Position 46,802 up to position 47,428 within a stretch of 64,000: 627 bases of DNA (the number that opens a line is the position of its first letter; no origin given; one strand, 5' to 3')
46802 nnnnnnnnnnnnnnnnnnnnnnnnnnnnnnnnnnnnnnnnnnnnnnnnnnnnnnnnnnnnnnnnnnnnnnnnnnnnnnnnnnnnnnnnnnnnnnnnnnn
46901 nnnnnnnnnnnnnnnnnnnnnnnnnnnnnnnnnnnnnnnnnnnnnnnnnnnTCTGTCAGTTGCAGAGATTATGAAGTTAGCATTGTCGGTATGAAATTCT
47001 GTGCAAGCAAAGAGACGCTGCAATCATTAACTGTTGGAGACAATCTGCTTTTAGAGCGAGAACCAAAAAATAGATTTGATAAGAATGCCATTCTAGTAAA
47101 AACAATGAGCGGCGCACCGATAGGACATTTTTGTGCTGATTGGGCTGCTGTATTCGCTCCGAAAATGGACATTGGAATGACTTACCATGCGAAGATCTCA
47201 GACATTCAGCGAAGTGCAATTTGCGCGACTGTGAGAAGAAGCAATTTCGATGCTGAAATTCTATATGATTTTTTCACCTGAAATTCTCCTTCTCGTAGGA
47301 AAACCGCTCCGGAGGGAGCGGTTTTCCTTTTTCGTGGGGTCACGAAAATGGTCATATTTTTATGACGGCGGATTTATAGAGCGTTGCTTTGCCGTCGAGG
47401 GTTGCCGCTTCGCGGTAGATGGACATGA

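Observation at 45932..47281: AT-rich island encoding a PD-(D/E)xK nuclease-HIRAN fusion on the opposite strand of the leftward array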

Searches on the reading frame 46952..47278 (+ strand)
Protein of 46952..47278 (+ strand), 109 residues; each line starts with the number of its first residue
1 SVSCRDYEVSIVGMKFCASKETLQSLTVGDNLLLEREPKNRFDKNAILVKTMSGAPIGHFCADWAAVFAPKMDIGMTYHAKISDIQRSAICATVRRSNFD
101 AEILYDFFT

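Call 80: search_solved_structures(query=window:46952-47278:+, max_evalue=0.1, show_alignments=4)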
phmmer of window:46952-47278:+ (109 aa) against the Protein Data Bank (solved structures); distinct sequences matched with E-value up to 0.1: 6.
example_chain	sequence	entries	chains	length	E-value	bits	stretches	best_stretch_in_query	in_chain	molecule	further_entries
3k2y_A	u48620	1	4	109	6.4e-06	29.3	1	9-83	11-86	uncharacterized protein lp_0118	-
2mzn_A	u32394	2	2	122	0.00013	25.1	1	30-74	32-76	Helicase-like transcription factor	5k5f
4xzf_A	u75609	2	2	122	0.00013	25.1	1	30-74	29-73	Helicase-like transcription factor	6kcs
5bnh_A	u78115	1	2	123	0.00014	25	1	30-74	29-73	Helicase-like transcription factor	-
4s0n_A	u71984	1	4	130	0.00015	24.9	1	30-74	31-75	Helicase-like transcription factor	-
4xzg_A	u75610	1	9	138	0.00018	24.7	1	30-74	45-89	Helicase-like transcription factor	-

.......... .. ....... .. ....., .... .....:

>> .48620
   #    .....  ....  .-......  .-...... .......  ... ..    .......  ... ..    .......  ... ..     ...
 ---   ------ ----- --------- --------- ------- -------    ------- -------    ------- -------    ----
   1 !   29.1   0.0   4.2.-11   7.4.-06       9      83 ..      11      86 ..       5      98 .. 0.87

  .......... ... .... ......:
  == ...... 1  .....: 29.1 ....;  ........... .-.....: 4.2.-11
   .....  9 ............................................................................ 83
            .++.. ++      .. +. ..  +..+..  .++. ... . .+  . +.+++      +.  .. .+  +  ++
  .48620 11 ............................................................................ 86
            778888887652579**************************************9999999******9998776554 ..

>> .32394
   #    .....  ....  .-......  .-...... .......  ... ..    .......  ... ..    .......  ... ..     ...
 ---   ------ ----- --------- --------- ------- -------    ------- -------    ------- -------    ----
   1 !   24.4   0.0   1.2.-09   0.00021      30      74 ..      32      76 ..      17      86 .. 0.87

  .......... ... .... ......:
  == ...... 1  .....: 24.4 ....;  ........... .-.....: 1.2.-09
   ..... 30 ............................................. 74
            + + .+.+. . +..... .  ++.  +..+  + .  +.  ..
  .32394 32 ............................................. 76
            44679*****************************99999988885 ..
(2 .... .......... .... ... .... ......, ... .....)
